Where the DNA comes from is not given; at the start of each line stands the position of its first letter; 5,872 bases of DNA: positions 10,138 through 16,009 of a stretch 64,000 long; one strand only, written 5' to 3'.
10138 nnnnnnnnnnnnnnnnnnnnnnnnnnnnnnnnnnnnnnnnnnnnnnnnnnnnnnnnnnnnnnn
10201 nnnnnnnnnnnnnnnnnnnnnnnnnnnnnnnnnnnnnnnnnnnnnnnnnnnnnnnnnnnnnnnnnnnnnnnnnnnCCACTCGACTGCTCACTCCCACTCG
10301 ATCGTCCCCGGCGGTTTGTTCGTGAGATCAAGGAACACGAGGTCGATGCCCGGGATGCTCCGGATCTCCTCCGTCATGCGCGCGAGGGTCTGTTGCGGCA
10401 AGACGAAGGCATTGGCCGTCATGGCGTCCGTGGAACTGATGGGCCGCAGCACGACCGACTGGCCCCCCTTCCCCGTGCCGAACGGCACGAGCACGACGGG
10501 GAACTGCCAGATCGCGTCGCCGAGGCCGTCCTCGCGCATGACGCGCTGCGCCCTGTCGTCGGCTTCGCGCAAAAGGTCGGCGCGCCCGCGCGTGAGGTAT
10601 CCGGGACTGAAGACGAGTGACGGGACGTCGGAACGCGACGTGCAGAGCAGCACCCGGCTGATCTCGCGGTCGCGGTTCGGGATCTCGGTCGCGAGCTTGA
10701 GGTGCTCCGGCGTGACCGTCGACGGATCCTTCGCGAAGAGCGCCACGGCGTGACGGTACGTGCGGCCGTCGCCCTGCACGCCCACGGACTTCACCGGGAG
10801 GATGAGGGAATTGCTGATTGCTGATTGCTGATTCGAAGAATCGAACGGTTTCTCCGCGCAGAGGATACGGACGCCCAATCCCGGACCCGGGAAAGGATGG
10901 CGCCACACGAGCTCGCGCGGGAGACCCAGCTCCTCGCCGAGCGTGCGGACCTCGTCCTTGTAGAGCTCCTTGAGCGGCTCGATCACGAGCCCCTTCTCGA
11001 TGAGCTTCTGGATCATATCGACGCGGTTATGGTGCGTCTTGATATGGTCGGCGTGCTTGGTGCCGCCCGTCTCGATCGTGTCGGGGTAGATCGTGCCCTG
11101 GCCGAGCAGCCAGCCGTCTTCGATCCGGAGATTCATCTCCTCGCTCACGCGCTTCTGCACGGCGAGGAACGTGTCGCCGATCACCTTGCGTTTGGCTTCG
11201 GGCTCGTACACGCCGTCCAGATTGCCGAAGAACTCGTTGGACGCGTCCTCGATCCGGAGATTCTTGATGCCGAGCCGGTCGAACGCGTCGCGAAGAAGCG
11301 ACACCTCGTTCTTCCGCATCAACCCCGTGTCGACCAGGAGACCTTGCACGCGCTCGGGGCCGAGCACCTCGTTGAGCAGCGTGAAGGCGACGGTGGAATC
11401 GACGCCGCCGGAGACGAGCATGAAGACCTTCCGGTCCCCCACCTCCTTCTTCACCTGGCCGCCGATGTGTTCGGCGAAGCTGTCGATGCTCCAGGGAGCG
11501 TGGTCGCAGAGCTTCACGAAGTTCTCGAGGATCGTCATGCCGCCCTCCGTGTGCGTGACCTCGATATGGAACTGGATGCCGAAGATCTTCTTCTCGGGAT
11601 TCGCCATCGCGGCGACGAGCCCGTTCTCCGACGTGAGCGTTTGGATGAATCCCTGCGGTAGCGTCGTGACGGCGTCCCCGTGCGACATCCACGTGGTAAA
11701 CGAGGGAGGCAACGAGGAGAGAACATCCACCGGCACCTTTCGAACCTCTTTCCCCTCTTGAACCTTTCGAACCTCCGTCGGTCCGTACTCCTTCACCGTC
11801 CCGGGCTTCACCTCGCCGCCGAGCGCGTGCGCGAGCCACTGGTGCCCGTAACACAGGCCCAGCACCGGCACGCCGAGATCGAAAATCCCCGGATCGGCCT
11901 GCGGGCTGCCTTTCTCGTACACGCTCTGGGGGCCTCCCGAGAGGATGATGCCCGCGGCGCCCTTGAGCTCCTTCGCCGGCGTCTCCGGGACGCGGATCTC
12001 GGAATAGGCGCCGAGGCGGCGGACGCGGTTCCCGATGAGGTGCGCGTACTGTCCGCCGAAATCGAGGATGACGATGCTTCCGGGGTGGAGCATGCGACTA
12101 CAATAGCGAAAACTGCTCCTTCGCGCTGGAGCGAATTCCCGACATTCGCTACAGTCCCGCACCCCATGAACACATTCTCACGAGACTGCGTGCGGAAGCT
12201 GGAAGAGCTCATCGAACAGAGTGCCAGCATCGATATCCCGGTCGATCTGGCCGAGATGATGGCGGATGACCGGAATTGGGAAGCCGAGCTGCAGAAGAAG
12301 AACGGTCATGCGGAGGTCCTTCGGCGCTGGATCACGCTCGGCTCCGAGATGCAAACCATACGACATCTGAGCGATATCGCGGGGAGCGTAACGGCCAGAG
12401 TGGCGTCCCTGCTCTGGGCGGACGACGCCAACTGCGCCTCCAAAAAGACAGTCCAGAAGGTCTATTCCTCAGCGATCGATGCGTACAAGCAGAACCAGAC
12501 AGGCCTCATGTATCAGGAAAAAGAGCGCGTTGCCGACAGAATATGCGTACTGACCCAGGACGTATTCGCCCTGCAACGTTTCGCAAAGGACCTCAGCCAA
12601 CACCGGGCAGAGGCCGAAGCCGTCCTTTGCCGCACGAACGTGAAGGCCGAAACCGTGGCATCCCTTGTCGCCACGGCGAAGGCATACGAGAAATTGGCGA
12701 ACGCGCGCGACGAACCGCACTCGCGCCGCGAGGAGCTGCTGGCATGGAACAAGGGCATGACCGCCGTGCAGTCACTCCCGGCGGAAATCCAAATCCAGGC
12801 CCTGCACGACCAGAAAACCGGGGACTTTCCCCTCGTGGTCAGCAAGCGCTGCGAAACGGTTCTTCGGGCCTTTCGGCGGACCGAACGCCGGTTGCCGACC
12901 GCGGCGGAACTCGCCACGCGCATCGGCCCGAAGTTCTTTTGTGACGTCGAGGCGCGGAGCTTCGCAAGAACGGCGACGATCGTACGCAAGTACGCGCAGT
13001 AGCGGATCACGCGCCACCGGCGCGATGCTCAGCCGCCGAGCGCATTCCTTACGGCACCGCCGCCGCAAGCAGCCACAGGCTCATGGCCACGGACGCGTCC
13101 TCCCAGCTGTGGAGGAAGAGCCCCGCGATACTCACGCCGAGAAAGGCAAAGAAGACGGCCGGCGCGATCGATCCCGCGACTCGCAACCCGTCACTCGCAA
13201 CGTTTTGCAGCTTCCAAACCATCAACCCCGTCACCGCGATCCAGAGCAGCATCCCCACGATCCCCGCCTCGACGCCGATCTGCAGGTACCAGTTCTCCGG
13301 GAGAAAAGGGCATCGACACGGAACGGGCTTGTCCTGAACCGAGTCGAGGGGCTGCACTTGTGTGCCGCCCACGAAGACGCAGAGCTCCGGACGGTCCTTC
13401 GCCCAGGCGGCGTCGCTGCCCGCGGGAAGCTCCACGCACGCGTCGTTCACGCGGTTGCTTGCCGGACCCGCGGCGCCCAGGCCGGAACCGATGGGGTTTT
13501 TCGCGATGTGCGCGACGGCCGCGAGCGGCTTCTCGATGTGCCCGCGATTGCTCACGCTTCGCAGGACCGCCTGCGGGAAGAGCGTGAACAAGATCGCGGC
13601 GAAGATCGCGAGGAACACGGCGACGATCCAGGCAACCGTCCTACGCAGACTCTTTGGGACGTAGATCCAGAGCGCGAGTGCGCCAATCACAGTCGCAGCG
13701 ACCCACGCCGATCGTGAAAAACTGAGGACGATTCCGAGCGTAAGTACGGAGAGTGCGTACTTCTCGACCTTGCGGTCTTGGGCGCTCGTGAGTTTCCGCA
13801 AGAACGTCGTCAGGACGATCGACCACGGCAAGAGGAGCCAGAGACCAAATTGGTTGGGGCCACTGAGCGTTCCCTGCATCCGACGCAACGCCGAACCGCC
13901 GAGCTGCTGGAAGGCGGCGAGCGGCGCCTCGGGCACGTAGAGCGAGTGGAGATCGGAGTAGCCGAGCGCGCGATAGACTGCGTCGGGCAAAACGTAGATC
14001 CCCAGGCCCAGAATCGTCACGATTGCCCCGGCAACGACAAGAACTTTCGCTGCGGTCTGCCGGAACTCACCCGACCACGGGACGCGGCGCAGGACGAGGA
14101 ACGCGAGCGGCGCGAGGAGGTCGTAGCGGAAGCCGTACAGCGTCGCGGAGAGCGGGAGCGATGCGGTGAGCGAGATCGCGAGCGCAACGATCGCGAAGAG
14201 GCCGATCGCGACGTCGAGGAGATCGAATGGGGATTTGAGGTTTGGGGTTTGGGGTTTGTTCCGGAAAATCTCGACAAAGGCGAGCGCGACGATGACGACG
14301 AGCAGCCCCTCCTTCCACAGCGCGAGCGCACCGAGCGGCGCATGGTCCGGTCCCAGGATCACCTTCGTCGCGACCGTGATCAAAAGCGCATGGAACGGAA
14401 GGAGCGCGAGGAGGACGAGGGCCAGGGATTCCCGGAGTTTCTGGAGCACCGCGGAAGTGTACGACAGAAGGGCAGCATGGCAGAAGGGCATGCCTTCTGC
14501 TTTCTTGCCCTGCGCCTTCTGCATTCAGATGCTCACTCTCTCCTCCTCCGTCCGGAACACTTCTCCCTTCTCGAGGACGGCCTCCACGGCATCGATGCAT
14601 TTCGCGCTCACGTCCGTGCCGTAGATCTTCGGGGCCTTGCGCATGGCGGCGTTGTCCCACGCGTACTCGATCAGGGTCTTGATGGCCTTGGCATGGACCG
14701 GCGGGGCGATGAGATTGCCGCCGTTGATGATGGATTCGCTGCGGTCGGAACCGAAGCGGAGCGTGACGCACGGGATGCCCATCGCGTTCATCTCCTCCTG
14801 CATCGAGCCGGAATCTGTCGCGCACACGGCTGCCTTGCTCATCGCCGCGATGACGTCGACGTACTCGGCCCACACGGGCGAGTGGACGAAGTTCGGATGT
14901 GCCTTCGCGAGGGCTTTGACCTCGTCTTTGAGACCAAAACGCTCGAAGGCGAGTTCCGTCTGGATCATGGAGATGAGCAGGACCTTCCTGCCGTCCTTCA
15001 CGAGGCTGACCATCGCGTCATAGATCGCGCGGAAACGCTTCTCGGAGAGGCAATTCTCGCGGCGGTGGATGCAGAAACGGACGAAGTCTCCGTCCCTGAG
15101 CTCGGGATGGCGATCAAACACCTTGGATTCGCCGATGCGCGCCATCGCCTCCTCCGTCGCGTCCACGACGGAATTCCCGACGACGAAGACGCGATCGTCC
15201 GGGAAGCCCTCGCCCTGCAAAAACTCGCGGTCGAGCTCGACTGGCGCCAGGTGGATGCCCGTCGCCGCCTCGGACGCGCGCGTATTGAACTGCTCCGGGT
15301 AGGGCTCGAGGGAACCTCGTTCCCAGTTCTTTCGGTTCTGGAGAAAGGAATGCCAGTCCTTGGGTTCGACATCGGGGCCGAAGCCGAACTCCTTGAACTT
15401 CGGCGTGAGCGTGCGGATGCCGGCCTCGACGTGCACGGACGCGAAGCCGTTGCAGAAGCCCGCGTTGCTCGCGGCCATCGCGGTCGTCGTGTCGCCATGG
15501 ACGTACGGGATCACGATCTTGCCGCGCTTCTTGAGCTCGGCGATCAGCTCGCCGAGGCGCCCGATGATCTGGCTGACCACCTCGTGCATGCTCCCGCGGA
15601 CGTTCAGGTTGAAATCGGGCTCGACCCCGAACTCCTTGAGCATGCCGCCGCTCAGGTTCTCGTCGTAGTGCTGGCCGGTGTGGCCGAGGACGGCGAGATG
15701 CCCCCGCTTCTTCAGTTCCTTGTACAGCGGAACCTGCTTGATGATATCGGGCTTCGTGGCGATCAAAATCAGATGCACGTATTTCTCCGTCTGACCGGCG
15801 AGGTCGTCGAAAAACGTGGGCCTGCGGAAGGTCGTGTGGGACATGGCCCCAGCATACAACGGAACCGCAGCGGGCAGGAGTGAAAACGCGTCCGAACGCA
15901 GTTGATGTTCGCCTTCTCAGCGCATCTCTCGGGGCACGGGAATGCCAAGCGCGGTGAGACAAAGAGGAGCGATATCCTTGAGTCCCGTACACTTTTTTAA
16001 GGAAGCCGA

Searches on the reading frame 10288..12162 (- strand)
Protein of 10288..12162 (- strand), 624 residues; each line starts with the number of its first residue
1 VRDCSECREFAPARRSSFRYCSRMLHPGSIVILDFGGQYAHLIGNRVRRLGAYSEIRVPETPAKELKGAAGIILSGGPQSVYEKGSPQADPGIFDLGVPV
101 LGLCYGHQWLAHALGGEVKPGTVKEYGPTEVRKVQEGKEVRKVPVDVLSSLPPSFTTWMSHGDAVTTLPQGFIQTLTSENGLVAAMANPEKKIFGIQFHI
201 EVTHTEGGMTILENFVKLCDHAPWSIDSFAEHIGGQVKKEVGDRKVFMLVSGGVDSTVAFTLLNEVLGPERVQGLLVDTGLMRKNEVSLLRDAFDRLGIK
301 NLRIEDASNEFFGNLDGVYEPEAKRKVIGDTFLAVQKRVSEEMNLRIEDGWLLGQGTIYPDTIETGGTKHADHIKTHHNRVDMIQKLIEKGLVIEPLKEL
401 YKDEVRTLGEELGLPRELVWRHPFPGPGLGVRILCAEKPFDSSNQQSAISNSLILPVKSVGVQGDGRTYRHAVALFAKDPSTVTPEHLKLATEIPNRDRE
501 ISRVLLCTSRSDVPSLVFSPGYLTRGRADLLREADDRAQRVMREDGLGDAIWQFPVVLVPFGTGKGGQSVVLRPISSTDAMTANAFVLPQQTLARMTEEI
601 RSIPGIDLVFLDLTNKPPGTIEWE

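Call 67: search_protein_families(library=pfam, max_evalue=0.00001, proteins=[window:10288-12162:-])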
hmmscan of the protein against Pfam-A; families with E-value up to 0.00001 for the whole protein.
window:10288-12162:- (624 aa): 4 families
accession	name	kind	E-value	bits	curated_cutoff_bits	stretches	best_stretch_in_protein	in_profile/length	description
PF00117.34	GATase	-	9.6e-41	140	22.8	1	31-216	1-187/190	Glutamine amidotransferase class-I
PF00958.27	GMP_synt_C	-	3.9e-20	72.1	27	1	542-623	3-92/92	GMP synthase C terminal domain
PF02540.23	NAD_synthase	-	7.1e-10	38.9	21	0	231-305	7-80/242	NAD synthase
PF07722.19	Peptidase_C26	-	2.4e-09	37.7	20.5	1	95-201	103-219/219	Peptidase C26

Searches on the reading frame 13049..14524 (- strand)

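Call 67: search_protein_families(library=pfam, max_evalue=0.00001, proteins=[window:13049-14524:-])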
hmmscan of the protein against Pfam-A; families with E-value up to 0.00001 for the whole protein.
window:13049-14524:- (491 aa): 1 family
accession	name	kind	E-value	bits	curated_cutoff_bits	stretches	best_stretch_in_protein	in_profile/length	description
PF04932.20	Wzy_C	-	4.4e-11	43.2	31.7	1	258-429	3-149/149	O-Antigen ligase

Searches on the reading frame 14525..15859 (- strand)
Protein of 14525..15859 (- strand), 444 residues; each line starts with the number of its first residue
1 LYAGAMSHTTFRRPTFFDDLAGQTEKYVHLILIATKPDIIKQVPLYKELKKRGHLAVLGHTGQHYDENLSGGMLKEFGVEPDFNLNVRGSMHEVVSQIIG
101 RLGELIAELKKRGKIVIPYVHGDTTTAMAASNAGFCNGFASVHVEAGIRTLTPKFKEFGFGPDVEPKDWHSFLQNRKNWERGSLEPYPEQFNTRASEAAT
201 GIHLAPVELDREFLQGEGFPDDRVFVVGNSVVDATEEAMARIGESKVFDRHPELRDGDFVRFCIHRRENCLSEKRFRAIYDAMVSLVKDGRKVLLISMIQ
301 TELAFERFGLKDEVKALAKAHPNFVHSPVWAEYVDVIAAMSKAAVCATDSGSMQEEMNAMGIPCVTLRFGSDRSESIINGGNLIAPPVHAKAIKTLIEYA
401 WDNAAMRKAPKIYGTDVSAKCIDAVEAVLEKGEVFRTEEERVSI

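Call 67: search_protein_families(library=pfam, max_evalue=0.00001, proteins=[window:14525-15859:-])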
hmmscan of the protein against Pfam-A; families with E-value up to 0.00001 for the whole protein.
window:14525-15859:- (444 aa): 1 family
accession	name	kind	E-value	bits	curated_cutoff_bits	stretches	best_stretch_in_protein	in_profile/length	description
PF02350.25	Epimerase_2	-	3.2e-47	161.5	30.6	2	185-422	108-342/347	UDP-N-acetylglucosamine 2-epimerase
